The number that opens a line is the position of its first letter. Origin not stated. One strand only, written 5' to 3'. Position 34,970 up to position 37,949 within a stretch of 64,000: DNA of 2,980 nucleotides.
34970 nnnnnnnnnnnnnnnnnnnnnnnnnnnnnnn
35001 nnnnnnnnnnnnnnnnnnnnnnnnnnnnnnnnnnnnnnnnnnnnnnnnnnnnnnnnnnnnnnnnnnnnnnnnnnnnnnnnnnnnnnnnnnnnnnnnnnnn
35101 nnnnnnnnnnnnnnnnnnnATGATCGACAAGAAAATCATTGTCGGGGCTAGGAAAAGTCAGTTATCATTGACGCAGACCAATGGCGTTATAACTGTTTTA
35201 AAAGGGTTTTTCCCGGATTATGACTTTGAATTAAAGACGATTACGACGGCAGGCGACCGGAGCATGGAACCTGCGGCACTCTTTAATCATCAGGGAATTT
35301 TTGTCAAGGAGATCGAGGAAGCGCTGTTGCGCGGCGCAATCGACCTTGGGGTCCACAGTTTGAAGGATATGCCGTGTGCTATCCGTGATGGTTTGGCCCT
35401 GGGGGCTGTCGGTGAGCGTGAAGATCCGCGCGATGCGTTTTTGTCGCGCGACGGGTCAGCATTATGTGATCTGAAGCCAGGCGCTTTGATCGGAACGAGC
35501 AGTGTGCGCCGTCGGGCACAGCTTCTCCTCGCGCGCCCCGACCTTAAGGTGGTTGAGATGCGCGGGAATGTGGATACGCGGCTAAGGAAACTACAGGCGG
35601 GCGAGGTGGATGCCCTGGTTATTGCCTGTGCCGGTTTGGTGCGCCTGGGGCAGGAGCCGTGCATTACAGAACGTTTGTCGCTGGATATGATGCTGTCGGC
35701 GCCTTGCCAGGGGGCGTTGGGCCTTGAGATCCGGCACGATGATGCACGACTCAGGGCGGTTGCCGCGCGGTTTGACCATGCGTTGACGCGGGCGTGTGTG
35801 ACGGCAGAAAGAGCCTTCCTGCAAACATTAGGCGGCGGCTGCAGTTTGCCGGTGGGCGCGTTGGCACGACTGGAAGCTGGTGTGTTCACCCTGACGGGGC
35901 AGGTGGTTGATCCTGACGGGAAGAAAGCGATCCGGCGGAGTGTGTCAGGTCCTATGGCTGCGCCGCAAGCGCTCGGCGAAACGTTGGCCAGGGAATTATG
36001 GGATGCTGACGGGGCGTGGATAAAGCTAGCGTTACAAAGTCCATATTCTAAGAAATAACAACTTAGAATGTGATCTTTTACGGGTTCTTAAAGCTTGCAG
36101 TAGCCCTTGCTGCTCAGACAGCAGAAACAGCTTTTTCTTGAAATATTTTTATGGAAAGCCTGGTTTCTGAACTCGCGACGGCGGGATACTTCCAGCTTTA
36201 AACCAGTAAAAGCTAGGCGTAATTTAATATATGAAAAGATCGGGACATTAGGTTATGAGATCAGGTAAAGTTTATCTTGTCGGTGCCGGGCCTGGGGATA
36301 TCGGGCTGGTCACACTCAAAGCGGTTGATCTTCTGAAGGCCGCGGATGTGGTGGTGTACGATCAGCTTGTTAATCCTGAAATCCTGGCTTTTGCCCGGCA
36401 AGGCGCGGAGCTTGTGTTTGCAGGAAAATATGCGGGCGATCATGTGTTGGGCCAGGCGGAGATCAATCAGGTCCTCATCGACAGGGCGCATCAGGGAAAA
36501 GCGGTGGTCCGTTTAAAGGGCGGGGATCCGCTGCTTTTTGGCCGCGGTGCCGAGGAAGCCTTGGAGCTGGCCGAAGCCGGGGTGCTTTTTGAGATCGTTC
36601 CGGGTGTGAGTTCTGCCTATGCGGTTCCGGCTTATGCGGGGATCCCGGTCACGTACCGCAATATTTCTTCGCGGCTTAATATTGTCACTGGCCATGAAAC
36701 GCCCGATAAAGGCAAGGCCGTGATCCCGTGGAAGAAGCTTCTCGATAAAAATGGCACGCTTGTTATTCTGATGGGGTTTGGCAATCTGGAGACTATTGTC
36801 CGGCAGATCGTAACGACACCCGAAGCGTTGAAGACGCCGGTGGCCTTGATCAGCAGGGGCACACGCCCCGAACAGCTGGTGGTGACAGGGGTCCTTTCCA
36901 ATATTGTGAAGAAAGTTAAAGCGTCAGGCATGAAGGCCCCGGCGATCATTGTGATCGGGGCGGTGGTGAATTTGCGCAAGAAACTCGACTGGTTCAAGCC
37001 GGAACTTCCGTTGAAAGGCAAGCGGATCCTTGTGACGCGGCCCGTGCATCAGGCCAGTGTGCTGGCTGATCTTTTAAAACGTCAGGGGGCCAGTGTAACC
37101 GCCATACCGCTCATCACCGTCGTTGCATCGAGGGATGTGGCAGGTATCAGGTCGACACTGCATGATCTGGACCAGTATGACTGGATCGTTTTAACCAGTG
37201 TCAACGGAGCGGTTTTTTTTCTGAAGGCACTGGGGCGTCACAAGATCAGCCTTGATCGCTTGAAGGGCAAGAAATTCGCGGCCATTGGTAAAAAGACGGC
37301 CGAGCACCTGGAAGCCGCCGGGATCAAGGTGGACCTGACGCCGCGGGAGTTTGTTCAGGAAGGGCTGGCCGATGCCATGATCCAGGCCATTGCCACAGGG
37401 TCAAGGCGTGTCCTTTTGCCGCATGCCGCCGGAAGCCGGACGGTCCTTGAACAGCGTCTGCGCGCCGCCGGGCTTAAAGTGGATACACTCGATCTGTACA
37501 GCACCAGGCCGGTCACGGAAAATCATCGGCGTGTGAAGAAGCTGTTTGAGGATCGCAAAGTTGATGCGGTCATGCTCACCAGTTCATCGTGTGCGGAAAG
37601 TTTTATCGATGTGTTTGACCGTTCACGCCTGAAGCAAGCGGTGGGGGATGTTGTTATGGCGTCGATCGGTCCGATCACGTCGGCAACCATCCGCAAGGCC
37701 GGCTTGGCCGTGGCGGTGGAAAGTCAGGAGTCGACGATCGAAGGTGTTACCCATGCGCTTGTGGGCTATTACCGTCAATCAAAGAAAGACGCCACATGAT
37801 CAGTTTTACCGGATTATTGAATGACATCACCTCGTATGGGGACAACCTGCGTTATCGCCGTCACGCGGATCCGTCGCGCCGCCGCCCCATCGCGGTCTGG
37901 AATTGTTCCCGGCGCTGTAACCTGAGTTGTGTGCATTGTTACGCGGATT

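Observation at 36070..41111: Twice-occurring ~146-nt structured intergenic element with compensatory base changes, upstream of haem-pathway sub-operons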

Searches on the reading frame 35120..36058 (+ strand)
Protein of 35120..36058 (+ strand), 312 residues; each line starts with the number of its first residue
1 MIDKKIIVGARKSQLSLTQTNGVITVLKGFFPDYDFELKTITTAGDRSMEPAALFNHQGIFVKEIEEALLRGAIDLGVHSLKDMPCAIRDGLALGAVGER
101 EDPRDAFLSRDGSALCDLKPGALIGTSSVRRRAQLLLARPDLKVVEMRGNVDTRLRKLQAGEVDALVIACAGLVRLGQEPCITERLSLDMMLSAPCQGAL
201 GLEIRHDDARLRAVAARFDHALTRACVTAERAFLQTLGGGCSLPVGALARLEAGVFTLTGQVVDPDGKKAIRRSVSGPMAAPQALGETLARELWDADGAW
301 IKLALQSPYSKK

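Call 13: search_protein_families(library=ncbifam, proteins=[window:35120-36058:+])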
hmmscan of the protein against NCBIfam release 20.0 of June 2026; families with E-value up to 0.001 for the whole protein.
window:35120-36058:+ (312 aa): 2 families
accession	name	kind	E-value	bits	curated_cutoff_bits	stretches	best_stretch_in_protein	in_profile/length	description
TIGR00212.1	hemC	equivalog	4.1e-97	324.8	164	1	6-293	1-289/293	hydroxymethylbilane synthase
NF002202.0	PRK01066.1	equivalog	6.4e-35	120.5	251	1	5-214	20-225/241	hydroxymethylbilane synthase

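Call 16: find_encoding_contigs(protein=window:35120-36058:+, flank=10000, max_places=10)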
Protein window:35120-36058:+ (312 aa): 9 contigs read that carry it; 5 places shown.
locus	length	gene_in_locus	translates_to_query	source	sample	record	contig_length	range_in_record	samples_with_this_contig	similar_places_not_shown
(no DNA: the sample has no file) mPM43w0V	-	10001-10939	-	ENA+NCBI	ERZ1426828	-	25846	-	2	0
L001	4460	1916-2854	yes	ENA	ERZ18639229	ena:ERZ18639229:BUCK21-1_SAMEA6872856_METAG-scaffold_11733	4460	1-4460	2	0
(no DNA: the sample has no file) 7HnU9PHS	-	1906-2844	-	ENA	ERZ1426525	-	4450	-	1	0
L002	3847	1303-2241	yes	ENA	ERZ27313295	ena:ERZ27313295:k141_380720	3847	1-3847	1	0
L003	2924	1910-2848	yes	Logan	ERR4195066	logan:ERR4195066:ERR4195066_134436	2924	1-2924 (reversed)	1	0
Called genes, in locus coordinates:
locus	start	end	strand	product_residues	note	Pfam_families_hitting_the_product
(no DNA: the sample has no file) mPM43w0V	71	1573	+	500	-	PF03264:Cytochrom_NNT, PF14522:Cytochrome_C7 (faint), PF14537:Cytochrom_c3_2 (faint)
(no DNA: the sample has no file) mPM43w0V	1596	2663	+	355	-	PF05201:GlutR_N, PF02826:2-Hacid_dh_C (weak), PF16912:Glu_dehyd_C (weak), PF01488:Shikimate_DH, PF03807:F420_oxidored (faint)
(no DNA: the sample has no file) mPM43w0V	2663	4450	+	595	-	PF05140:ResB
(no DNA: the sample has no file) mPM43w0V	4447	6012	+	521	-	PF01578:Cytochrom_C_asm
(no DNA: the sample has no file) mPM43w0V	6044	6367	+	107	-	-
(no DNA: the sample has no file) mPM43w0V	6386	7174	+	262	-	PF22113:Mtrc-MtrF_II-IV_dom (faint), PF22678:Cytochrom_c_NrfB-like (faint), PF14522:Cytochrome_C7 (faint), PF14537:Cytochrom_c3_2 (faint), PF09699:Paired_CXXCH_1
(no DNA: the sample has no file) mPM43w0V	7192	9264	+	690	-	-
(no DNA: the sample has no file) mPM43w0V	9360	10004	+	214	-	PF13241:NAD_binding_7, PF10414:CysG_dimeriser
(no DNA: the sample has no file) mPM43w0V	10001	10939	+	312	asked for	PF01379:Porphobil_deam, PF03900:Porphobil_deamC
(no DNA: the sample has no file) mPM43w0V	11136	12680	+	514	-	PF00590:TP_methylase, PF02602:HEM4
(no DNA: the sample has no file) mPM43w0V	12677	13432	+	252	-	?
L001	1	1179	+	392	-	?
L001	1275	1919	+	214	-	PF13241:NAD_binding_7, PF10414:CysG_dimeriser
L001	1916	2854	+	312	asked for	PF01379:Porphobil_deam, PF03900:Porphobil_deamC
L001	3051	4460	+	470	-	?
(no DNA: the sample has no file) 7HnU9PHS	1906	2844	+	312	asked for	PF01379:Porphobil_deam, PF03900:Porphobil_deamC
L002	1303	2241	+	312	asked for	PF01379:Porphobil_deam, PF03900:Porphobil_deamC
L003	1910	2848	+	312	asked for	PF01379:Porphobil_deam, PF03900:Porphobil_deamC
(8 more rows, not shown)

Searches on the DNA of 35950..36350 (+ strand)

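Call 10: search_rna_families(source=window, start=35950, end=36350, threshold=evalue, max_evalue=10, show_alignments=2)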
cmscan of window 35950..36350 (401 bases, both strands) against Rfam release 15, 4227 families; matches with E-value up to 10: 1.
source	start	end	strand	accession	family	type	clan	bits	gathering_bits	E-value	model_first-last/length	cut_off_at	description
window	36116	36171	+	RF00928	mir-590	Gene; miRNA;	-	14.2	65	8.7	1-86/86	no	mir-590 microRNA precursor family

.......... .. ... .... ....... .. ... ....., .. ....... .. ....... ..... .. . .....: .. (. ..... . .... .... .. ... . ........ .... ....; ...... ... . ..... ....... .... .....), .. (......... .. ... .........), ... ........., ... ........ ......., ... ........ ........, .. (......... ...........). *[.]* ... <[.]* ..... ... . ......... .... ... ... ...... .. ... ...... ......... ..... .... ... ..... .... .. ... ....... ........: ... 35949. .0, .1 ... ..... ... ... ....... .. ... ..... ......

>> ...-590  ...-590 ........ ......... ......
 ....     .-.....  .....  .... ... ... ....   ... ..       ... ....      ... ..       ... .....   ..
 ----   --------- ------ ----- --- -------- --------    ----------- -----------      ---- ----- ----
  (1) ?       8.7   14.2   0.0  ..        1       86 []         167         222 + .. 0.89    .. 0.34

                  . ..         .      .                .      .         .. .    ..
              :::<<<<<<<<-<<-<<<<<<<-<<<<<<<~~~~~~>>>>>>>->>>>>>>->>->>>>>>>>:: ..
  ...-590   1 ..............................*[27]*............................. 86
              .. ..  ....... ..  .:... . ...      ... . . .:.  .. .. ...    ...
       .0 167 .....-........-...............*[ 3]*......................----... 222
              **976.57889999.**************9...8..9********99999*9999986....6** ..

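Call 37: build_rna_model(alignment_id=A2)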
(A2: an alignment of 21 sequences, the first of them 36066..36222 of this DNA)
Model R1 built from alignment A2 (21 sequences, 162 columns); structure: RNAalifold consensus.
model positions 143; base pairs 35; branch points 0; effective number of sequences 1.78; information 0.59 bits per position. Calibrated on 0.2 Mb of random sequence (short: E-values are rough).
structure used (alignment columns):
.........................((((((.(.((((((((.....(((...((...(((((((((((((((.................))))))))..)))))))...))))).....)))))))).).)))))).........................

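Call 39: search_with_rna_model(model_id=R1, source=window, max_evalue=10, filters=off)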
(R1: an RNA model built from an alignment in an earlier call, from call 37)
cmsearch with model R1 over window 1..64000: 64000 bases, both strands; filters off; matches with E-value up to 10: 8.
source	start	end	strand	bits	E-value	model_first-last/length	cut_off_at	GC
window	36074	36217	+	133.6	1e-34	1-143/143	no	0.44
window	40972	41112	+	132.2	2.5e-34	1-143/143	no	0.46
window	36070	36213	-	27.1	7.8e-05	1-143/143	no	0.44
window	40968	41108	-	19.2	0.013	1-143/143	no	0.47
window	55912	55975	-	10.5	3.4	1-143/143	no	0.41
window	28851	28937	+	9.8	5.5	1-143/143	no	0.46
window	55914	55977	+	9.6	6.4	1-143/143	no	0.42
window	59246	59365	+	9.1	8.4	1-143/143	no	0.47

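Call 40: search_with_rna_model(model_id=R1, sources=[L009, L010, L011, L006, L008, L013, L014, L015, L016, L018, L019, L020, L021, L023, L024, L025, L026, L027, L028, L029, L031, L035, L038, L039, L041, L042, L043, L045, L046, L049, L004], max_evalue=1)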
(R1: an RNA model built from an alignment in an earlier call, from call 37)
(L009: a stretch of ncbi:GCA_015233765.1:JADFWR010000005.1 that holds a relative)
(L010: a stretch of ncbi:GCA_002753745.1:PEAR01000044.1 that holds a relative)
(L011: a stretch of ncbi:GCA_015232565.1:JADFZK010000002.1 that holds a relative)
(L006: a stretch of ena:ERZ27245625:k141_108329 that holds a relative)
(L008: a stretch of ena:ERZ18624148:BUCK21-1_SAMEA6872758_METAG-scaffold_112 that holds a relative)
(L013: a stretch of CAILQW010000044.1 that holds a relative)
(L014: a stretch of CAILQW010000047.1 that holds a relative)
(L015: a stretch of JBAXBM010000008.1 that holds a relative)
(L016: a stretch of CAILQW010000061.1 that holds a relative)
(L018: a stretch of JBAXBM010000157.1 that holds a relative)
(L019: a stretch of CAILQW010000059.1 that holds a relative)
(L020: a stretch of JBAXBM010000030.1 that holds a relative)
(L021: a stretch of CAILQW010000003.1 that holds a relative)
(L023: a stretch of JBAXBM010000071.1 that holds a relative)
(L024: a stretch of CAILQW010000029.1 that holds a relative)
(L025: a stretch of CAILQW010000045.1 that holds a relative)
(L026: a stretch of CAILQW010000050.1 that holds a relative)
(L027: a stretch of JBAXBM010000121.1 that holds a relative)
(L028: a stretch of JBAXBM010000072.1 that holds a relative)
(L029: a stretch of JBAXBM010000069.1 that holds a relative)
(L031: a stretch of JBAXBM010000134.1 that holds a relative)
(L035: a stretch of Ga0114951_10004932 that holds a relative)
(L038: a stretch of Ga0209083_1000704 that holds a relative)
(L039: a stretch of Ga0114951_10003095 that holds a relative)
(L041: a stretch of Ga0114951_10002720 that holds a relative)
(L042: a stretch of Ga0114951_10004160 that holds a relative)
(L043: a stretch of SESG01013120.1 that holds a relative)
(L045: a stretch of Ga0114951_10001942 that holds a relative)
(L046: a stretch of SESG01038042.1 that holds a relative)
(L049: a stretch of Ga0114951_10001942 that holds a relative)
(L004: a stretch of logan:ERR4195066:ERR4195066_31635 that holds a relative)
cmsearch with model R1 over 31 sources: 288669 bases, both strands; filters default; matches with E-value up to 1: 61.
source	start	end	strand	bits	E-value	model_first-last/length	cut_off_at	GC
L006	4590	4731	+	157.1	1.2e-40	1-143/143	no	0.45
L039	423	564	+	157.1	1.2e-40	1-143/143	no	0.45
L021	7280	7421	-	155.9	2.7e-40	1-143/143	no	0.46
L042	8763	8904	-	155.9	2.7e-40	1-143/143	no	0.46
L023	904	1047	-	152.7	2.1e-39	1-143/143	no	0.45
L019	6532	6674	+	150.8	6.9e-39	1-143/143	no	0.45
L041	1084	1226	+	150.8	6.9e-39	1-143/143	no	0.45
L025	3445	3586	-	148.9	2.5e-38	1-143/143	no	0.47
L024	1882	2022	-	148.8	2.6e-38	1-143/143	no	0.47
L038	3915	4055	+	148.8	2.6e-38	1-143/143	no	0.47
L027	2790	2934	+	148.5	3.1e-38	1-143/143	no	0.42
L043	3705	3849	-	148.5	3.1e-38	1-143/143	no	0.42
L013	6857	7000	-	148.3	3.6e-38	1-143/143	no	0.49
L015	441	583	+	146.2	1.4e-37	1-143/143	no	0.49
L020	4995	5136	+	145.2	2.7e-37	1-143/143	no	0.46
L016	6036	6177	+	142.4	1.6e-36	1-143/143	no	0.42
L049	238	379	+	142.4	1.6e-36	1-143/143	no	0.42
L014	3409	3550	+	139.1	1.4e-35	1-143/143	no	0.47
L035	3391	3532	+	139.1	1.4e-35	1-143/143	no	0.47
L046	2114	2257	+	134.9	2e-34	1-143/143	no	0.44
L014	5010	5151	-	134.2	3.2e-34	1-143/143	no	0.46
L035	4992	5133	-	134.2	3.2e-34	1-143/143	no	0.46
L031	6290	6432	+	128.5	1.3e-32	1-143/143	no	0.45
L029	1078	1219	+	128.1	1.6e-32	1-143/143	no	0.45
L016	3929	4069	+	121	1.6e-30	1-143/143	no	0.44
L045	7580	7720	+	121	1.6e-30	1-143/143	no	0.44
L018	4612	4754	+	119.4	4.6e-30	1-143/143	no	0.47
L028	1711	1822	+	117.8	1.3e-29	1-112/143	3'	0.46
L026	4341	4482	-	116.6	2.8e-29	1-143/143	no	0.43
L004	1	100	+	88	2.9e-21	43-143/143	5'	0.44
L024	1884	2023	+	52.7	2.2e-11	1-143/143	no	0.48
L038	3914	4053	-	52.7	2.2e-11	1-143/143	no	0.48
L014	5012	5153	+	49.9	1.4e-10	1-143/143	no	0.46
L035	4994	5135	+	49.9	1.4e-10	1-143/143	no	0.46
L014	3407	3548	-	49.7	1.6e-10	1-143/143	no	0.48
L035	3389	3530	-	49.7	1.6e-10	1-143/143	no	0.48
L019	6528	6670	-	49.1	2.4e-10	1-143/143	no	0.43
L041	1080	1222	-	49.1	2.4e-10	1-143/143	no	0.43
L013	6859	7001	+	41.4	3.5e-08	1-143/143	no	0.5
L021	7282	7425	+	39.6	1.1e-07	1-143/143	no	0.45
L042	8765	8908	+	39.6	1.1e-07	1-143/143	no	0.45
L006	4586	4727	-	38.4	2.3e-07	1-143/143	no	0.45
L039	419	560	-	38.4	2.3e-07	1-143/143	no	0.45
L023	905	1048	+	38.3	2.5e-07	1-143/143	no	0.45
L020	4994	5135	-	37.6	3.9e-07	1-143/143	no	0.46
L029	1076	1217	-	37.5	4.2e-07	1-143/143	no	0.44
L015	440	581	-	35.7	1.3e-06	1-143/143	no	0.49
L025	3449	3590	+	35.1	2e-06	1-143/143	no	0.47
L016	6034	6173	-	34.4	3.1e-06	1-143/143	no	0.42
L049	236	375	-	34.4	3.1e-06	1-143/143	no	0.42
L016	3927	4067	-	34.1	3.7e-06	1-143/143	no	0.43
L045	7578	7718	-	34.1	3.7e-06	1-143/143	no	0.43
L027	2789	2933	-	33.2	6.7e-06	1-143/143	no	0.42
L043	3706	3850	+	33.2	6.7e-06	1-143/143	no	0.42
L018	4610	4752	-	32.1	1.4e-05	1-143/143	no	0.48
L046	2112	2255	-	28.6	0.00014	1-143/143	no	0.43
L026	4343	4484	+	28.3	0.00016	1-143/143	no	0.43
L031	6289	6429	-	25.2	0.0012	1-143/143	no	0.45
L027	2949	3079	+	18.9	0.069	1-143/143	no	0.44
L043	3560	3690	-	18.9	0.069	1-143/143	no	0.44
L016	5520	5653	+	15.9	0.5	1-143/143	no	0.43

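Call 64: search_with_rna_model(model_id=R1, sources=[L052, L053, L054], max_evalue=1, filters=off)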
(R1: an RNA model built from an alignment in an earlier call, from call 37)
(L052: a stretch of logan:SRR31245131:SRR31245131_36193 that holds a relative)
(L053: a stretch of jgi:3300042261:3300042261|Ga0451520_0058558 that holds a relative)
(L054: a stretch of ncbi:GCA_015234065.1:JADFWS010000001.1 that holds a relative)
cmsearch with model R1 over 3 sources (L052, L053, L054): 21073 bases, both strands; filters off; matches with E-value up to 1: 0.
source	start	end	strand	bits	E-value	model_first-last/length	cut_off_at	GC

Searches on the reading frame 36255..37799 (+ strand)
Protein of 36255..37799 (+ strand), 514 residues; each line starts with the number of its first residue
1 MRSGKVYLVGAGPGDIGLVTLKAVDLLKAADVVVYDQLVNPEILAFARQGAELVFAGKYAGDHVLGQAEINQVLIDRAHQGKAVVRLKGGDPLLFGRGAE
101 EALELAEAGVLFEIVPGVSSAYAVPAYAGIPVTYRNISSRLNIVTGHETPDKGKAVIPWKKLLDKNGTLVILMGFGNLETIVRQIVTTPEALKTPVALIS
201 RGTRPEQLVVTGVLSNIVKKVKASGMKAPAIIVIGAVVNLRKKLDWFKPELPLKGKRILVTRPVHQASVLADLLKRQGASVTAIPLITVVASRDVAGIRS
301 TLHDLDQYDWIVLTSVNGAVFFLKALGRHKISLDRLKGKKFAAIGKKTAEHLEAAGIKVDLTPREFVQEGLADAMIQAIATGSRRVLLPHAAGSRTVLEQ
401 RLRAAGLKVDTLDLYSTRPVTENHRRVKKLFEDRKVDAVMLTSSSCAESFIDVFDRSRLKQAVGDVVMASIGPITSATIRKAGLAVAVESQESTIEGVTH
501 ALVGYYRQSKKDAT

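Call 13: search_protein_families(library=ncbifam, proteins=[window:36255-37799:+])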
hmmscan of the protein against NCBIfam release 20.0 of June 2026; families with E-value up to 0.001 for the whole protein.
window:36255-37799:+ (514 aa): 40 families (the best 25 are shown)
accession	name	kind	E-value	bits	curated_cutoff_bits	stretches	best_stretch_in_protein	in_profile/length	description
NF004790.0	PRK06136.1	subfamily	1.6e-89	299.8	198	1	3-248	3-247/250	uroporphyrinogen-III C-methyltransferase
TIGR01469.1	cobA_cysG_Cterm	equivalog_domain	2.1e-86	289.6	185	1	4-241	1-237/238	uroporphyrinogen-III C-methyltransferase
NF007922.1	PRK10637.1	equivalog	5.3e-85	286.1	400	1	3-238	216-449/450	siroheme synthase CysG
NF005524.0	PRK07168.1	equivalog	1.5e-77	261.2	603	1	4-337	3-330/474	uroporphyrin-III C-methyltransferase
TIGR01465.1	cobM_cbiF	equivalog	6.6e-41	140.2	259.65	1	6-240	1-229/247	precorrin-4 C(11)-methyltransferase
NF004593.0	PRK05928.4-2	equivalog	1.4e-39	136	275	1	254-505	1-242/247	uroporphyrinogen-III synthase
NF004583.0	PRK05928.1-5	equivalog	1.4e-35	123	432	1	253-500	4-243/250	uroporphyrinogen-III synthase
NF012017.0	PRK15473.1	equivalog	3.5e-34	118.3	408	1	5-237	9-235/257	cobalt-precorrin-4 methyltransferase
NF004592.0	PRK05928.4-1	equivalog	1.2e-26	93.7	332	1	256-502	2-232/237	uroporphyrinogen-III synthase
NF004587.0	PRK05928.2-5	equivalog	1.4e-26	93.5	246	1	256-504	6-239/245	uroporphyrinogen-III synthase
NF004594.0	PRK05928.4-3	equivalog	9e-22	77.6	365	1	256-499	2-226/237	uroporphyrinogen-III synthase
NF006621.0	PRK09189.1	equivalog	1.1e-21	77.5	223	1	256-463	1-198/240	uroporphyrinogen-III synthase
NF005411.0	PRK06975.1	equivalog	2.4e-21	75.7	414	1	257-448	8-209/660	fused uroporphyrinogen-III synthase HemD/membrane protein HemX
NF004395.0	PRK05752.1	equivalog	3.6e-21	75.6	380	1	256-416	4-163/255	uroporphyrinogen-III synthase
NF004586.0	PRK05928.2-4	equivalog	8.1e-19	68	401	1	256-495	3-227/240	uroporphyrinogen-III synthase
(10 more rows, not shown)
